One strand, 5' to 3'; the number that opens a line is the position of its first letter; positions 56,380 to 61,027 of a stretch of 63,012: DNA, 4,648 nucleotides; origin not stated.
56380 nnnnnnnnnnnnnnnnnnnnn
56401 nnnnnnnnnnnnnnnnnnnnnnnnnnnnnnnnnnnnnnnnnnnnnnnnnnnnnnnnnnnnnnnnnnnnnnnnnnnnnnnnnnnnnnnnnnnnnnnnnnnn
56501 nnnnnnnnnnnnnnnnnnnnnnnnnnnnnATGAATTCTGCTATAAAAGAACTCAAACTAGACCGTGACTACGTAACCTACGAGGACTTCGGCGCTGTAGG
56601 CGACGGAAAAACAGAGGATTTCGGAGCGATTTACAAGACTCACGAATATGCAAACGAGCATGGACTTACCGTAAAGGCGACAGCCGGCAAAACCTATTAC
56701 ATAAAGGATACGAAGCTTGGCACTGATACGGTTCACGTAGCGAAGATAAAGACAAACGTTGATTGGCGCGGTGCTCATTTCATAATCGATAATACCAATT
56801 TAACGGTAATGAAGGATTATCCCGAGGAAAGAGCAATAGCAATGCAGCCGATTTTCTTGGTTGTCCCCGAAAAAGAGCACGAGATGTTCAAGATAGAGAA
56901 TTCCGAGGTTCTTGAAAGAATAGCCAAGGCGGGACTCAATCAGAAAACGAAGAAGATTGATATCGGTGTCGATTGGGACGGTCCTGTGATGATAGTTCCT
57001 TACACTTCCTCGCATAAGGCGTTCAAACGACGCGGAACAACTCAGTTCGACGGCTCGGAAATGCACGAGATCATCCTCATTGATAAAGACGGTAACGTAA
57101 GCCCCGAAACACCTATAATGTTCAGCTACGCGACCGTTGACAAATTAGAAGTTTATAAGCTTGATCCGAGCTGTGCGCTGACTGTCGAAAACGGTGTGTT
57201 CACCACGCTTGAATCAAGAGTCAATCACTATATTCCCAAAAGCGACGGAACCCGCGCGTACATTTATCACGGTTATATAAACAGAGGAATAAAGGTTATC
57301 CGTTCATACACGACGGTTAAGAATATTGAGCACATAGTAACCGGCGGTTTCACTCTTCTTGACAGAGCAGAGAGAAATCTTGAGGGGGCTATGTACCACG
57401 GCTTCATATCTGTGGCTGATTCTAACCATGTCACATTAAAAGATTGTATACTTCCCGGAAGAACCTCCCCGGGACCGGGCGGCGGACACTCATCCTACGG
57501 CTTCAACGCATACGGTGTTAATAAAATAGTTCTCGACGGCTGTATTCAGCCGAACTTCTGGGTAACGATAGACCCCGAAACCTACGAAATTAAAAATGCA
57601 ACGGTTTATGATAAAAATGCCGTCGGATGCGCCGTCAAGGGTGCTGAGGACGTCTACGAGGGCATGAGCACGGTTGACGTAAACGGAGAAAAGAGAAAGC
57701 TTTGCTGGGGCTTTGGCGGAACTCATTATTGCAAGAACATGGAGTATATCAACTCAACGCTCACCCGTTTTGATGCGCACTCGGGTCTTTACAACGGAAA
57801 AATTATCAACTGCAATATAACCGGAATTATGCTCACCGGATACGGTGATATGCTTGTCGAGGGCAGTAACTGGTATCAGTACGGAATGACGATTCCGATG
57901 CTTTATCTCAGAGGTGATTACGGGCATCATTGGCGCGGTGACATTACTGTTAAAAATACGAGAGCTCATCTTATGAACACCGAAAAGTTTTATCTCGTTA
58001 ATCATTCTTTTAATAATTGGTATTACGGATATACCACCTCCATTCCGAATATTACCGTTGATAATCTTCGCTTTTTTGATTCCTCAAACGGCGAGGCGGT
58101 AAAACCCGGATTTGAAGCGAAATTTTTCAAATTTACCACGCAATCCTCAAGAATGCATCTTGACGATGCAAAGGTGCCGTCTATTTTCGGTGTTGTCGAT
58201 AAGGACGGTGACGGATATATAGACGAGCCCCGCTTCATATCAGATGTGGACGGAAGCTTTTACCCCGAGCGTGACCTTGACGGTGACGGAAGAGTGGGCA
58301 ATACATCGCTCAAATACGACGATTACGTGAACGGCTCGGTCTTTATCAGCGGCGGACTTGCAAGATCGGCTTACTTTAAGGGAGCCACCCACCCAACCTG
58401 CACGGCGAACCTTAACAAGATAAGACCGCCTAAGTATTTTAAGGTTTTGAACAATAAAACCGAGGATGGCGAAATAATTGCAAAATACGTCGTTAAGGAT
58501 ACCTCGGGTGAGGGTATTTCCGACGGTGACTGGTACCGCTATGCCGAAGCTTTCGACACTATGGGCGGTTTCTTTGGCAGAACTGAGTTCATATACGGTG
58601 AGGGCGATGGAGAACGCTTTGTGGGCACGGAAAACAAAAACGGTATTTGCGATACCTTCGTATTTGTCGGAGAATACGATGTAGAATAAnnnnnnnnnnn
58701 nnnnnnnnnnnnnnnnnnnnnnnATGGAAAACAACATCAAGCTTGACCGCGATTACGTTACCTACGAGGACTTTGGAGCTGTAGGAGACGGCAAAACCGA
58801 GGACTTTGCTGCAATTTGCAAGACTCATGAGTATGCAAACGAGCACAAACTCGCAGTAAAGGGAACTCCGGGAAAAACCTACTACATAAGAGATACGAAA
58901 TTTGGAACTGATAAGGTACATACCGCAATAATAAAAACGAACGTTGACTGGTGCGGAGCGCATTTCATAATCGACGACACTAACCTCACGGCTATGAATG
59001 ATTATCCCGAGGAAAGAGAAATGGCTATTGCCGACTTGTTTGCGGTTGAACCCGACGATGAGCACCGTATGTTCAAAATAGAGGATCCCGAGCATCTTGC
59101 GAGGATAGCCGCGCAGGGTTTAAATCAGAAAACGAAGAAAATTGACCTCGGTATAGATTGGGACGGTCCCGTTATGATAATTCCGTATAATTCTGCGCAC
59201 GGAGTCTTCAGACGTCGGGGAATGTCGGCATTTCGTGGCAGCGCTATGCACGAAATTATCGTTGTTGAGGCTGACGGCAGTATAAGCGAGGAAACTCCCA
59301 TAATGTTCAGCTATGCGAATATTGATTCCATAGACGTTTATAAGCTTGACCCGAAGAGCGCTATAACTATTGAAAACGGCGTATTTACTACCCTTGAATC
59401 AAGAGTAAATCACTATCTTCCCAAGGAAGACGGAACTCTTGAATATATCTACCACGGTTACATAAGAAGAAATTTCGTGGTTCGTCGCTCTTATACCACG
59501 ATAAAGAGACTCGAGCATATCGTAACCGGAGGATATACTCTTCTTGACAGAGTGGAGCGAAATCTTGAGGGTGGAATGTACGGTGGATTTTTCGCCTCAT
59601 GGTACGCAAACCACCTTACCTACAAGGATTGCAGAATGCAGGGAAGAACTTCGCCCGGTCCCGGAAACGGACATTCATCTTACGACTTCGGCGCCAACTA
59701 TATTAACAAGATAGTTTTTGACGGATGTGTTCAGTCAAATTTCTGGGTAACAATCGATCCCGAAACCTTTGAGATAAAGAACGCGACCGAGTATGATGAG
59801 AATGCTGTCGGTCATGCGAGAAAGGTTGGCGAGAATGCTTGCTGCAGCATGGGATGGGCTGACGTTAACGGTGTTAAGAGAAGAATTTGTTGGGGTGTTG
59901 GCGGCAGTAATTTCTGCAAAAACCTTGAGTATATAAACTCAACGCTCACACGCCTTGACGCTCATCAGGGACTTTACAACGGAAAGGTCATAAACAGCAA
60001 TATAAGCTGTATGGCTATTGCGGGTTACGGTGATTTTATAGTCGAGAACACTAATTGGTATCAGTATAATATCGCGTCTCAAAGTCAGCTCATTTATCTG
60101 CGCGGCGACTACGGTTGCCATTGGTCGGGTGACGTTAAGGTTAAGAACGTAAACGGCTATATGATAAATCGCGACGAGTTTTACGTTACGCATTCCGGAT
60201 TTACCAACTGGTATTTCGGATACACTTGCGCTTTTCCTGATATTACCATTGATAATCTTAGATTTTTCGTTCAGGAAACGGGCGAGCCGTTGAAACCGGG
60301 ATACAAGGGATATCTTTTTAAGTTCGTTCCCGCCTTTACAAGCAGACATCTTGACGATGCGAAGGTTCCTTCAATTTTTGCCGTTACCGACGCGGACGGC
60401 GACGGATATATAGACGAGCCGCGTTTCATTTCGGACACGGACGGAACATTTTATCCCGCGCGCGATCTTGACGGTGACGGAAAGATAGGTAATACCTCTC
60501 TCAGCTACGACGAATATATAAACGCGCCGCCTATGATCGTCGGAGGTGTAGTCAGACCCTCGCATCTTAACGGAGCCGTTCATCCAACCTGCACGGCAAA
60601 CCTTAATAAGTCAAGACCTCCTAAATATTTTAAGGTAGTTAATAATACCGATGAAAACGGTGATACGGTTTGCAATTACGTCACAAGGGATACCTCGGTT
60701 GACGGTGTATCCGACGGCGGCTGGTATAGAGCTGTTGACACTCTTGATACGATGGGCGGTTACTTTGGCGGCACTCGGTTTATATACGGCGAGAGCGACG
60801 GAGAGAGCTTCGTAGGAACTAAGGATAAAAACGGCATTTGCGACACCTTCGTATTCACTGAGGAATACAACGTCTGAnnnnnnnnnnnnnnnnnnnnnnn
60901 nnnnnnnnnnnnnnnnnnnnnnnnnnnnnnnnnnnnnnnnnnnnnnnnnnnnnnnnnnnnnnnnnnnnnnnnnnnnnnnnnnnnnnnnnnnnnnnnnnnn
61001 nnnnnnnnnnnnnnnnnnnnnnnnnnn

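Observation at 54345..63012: Tandem operon of at least four ~720-aa signal-peptide-less beta-helix paralogs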

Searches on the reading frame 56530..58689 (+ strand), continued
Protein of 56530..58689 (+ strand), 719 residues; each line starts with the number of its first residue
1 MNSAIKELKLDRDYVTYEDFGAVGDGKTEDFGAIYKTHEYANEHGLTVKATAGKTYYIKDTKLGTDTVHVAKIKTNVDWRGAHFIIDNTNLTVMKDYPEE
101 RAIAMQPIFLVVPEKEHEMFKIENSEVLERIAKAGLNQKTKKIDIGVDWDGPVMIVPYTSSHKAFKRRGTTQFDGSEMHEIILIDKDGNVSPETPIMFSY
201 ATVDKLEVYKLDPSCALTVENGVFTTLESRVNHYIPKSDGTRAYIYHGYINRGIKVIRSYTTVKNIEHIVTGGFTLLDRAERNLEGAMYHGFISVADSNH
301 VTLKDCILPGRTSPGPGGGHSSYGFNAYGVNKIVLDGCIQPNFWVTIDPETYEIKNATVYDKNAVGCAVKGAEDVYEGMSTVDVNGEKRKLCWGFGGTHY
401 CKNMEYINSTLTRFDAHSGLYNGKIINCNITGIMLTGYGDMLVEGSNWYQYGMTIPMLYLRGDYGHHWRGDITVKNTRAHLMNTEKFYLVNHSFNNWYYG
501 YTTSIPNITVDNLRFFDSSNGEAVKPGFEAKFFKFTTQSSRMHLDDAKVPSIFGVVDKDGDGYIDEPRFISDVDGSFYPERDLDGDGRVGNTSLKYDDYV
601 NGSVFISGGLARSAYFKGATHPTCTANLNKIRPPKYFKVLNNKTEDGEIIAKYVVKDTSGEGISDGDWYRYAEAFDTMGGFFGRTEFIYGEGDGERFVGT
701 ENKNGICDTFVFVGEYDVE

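Call 60: find_encoding_contigs(protein=P0040, flank=10000, max_places=2)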
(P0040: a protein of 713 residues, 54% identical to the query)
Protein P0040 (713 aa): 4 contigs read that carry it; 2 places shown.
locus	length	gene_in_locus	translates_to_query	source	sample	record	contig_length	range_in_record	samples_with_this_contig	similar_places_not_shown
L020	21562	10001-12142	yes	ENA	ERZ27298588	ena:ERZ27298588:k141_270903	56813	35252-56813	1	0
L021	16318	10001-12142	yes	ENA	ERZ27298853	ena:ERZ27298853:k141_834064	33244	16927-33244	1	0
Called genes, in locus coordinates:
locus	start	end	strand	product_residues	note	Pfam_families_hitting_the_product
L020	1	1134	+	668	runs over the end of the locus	PF16126:DUF4838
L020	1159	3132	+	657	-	PF16126:DUF4838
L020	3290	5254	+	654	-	PF16126:DUF4838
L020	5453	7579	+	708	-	PF00036:EF-hand_1 (faint)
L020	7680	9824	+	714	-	-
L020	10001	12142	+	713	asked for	-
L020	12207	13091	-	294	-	PF00892:EamA (faint)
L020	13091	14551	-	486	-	-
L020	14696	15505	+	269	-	PF00165:HTH_AraC, PF12833:HTH_18, PF00165:HTH_AraC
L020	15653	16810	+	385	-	PF00005:ABC_tran, PF02463:SMC_N (faint), PF13304:AAA_21 (faint), PF17912:OB_MalK, PF03459:TOBE (faint)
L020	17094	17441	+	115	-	PF05635:23S_rRNA_IVP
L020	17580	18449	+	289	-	PF12833:HTH_18, PF00165:HTH_AraC (weak), PF06445:GyrI-like, PF14526:Cass2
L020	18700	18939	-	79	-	-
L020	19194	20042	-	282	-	PF01261:AP_endonuc_2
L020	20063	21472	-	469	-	PF04041:Glyco_hydro_130, PF00251:Glyco_hydro_32N, PF22847:Glyco_hydro_43_rel (faint), PF04616:Glyco_hydro_43 (weak)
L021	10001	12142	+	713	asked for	-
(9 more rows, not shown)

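Call 61: find_encoding_contigs(protein=P0117, flank=10000, max_places=2)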
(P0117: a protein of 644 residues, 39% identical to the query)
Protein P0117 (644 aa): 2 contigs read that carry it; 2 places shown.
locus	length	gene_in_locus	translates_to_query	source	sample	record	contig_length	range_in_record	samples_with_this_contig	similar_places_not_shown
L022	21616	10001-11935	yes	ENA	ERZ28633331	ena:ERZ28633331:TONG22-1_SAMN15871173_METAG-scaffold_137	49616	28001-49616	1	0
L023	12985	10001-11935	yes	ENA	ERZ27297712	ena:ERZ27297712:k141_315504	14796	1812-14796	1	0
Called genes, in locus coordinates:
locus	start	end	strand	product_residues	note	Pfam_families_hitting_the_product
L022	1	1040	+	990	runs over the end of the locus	PF04760:IF2_N (weak), PF02421:FeoB_N (faint), PF04760:IF2_N, PF00009:GTP_EFTU, PF01926:MMR_HSR1, PF22042:EF-G_D2, PF11987:IF-2, PF03144:GTP_EFTU_D2 (weak)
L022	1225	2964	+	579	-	-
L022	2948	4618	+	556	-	-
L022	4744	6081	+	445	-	PF01229:Glyco_hydro_39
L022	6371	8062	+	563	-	-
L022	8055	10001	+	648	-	-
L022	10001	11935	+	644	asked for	-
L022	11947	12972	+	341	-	-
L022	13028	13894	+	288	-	-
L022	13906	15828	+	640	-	-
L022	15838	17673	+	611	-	-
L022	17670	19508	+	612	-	-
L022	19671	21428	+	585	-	PF09479:Flg_new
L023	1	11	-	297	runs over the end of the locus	-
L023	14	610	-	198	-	-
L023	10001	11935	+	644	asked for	-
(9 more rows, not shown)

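Call 69: search_protein_families(library=pfam, proteins=[L022:1225-2964:+, L022:13906-15828:+, L019:15963-18224:-, L020:13091-14551:-], max_evalue=0.01)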
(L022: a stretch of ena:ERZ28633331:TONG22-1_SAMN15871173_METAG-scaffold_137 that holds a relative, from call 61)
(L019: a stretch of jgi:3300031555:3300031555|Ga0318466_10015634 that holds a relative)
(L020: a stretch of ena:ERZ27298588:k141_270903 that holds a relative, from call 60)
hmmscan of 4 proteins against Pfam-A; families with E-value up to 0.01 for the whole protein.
L022:1225-2964:+ (579 aa): 0 families

L022:13906-15828:+ (640 aa): 0 families

L019:15963-18224:- (753 aa): 0 families

L020:13091-14551:- (486 aa): 0 families

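Call 73: search_dna_similar(query=window:56530-58689:+, collection=phages, mode=protein, max_rows=15, max_evalue=0.001)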
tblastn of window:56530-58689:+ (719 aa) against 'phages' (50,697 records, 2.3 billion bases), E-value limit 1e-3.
Records with a match: 22; places in all: 22; records where one place covers at least 80% of the query: 0.
Best place of each record, by identity: <60% 22.
By first word of the organism name: Bacillus 19; Anoxybacillus 2; Escherichia 1.
By host as written in the record: Bacillus subtilis 7; Bacillus subtilis BEST7003 6; Bacillus subtilis Delta6 2; Anoxybacillus caldiproteolyticus 2; Bacillus subtilis subsp. subtilis str. 168 1; Bacillus subtilis CU 1065 1; Bacillus subtilis Marburg strain 1; Bacillus subtilis Goe2 1; and 1 more.
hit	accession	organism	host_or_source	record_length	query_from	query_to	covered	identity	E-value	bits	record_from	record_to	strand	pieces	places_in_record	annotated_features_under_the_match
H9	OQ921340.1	Bacillus phage SPO1L5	Bacillus subtilis BEST7003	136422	9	502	69%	26.2%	5e-15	86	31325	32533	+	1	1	hypothetical protein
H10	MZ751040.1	Bacillus phage phi18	Bacillus subtilis subsp. subtilis str. ...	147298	9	502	69%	26.0%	2e-15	87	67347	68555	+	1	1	putative tail fiber protein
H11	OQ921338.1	Bacillus phage SPO1L3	Bacillus subtilis BEST7003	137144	15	502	68%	26.3%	4e-15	86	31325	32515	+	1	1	hypothetical protein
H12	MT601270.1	Bacillus phage vB_BsuM-Goe9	Bacillus subtilis Delta6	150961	15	502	68%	26.3%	4e-15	86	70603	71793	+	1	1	hypothetical: putative pectin lyase like protein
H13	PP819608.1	Bacillus phage Adastra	Bacillus subtilis CU 1065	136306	10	501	68%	24.6%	1e-11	75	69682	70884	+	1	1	tail fiber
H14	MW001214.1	Bacillus phage SP8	Bacillus subtilis Marburg strain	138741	10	501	68%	24.1%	4e-12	76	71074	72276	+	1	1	neck protein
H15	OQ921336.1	Bacillus phage SPO1L1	Bacillus subtilis BEST7003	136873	10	478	65%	25.3%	2e-10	71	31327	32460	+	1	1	hypothetical protein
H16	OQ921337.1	Bacillus phage SPO1L2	Bacillus subtilis BEST7003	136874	10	478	65%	25.3%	2e-10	71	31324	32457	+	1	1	hypothetical protein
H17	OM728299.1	Bacillus phage vB_BsuM-Goe19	Bacillus subtilis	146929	10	478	65%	24.9%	4e-11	73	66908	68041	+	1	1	hypothetical protein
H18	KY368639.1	Bacillus phage vB_BsuM-Goe2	Bacillus subtilis Goe2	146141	10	478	65%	24.9%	4e-11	73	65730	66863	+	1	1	tail fiber protein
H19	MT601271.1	Bacillus phage vB_BsuM-Goe10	Bacillus subtilis Delta6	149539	10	478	65%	24.6%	2e-9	68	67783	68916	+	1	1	hypothetical: putative pectin lyase like protein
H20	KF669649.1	Bacillus phage CampHawk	Bacillus subtilis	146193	10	478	65%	24.5%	8e-10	69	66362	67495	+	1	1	tail fiber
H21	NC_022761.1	Bacillus phage CampHawk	Bacillus subtilis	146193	10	478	65%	24.5%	8e-10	69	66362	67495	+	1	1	tail fiber protein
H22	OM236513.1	Bacillus phage SP82G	Bacillus subtilis BEST7003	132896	10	478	65%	24.5%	8e-10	69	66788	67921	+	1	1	hypothetical protein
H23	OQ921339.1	Bacillus phage SPO1L4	Bacillus subtilis BEST7003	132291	10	478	65%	24.2%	4e-11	73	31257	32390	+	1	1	hypothetical protein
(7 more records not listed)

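Call 75: fold_search(model_id=the predicted structure, library=viral)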
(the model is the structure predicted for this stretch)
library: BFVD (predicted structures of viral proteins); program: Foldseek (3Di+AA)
matches with E <= 10: 963; with E <= 0.001: 128
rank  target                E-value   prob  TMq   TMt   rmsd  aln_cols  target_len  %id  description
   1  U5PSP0                1.3e-24  1.00  0.54  0.39  13.0       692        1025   19  Tail fiber [Bacillus phage CampHawk]
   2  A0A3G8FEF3            1.1e-16  1.00  0.48  0.39   5.2       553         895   14  (no name in the UniProt tables at hand)
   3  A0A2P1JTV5            2.0e-16  1.00  0.51  0.49   4.3       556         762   18  Tail fiber [Anoxybacillus phage A403]
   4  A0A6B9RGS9            8.5e-16  1.00  0.46  0.33   7.0       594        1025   15  Probable tail spike protein [Escherichia phage vB_EcoP_PHB19]
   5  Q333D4                2.1e-14  1.00  0.44  0.33  14.4       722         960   12  Tail fiber [Escherichia phage Rtp]
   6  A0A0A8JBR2            2.3e-14  1.00  0.48  0.35   6.6       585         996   14  Depolymerase, capsule K64-specific [Klebsiella phage K64-1]
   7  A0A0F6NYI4            9.2e-14  1.00  0.46  0.40   7.7       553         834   13  Putative tail fiber protein [Proteus phage PM 75]
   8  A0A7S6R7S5            1.5e-12  1.00  0.43  0.31  10.9       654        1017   12  (no name in the UniProt tables at hand)
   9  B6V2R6                1.9e-12  1.00  0.30  0.57   4.5       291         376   24  Gp17.2 [Bacillus phage SP01]
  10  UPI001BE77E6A         1.1e-11  1.00  0.41  0.40   7.1       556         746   14  (no name look-up for this kind of identifier)
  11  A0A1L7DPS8            3.7e-11  1.00  0.46  0.36   7.2       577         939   14  Fiber protein [Vibrio phage Vp670]
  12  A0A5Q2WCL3            5.0e-11  1.00  0.43  0.39   9.9       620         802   14  Tail fiber protein [Vibrio phage vB_VhaP_VH-5]
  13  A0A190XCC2            5.2e-11  1.00  0.31  0.28  11.4       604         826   13  Tail fiber protein [Acinetobacter phage LZ35]
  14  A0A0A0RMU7            1.5e-09  1.00  0.38  0.37   7.5       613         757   12  Tail spike protein [Bacillus phage Mater]
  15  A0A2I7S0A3            1.7e-09  1.00  0.28  0.26  14.1       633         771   11  (no name in the UniProt tables at hand)
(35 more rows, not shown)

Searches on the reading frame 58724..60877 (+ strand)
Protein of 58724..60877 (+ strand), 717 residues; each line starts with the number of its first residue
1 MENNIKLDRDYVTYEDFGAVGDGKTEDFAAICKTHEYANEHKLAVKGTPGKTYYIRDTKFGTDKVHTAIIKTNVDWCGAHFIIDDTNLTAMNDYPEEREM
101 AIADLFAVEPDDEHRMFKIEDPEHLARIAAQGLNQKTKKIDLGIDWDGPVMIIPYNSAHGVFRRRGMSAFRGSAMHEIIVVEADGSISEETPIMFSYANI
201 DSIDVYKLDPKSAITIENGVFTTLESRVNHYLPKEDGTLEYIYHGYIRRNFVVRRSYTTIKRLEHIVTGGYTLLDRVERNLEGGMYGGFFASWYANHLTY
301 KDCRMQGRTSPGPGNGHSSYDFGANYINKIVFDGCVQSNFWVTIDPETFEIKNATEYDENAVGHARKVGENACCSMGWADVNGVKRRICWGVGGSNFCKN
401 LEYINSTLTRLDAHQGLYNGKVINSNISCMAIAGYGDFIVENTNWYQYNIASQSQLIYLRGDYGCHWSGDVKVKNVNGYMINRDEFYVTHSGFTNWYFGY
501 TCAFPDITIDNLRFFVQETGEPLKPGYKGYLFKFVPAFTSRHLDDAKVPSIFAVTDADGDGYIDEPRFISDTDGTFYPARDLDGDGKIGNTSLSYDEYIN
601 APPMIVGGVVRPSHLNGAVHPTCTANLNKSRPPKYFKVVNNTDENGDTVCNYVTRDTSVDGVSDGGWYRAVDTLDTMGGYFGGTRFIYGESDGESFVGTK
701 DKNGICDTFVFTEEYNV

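Call 3: search_protein_families(library=pfam, proteins=[window:58724-60877:+], max_evalue=1)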
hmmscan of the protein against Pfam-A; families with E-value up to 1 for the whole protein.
window:58724-60877:+ (717 aa): 3 families
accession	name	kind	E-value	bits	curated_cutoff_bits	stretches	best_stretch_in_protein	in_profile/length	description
PF00036.39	EF-hand_1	-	0.0016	18.3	25.4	1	551-565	5-19/29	EF hand domain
PF13833.12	EF-hand_8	-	0.051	13.8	28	0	542-569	21-48/54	EF-hand domain pair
PF13405.12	EF-hand_6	-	0.59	10.5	25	0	551-568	5-22/30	EF-hand domain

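Call 4: search_protein_families(library=ncbifam, proteins=[window:58724-60877:+], max_evalue=1)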
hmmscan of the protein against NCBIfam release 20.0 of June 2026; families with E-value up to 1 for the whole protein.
window:58724-60877:+ (717 aa): 0 families
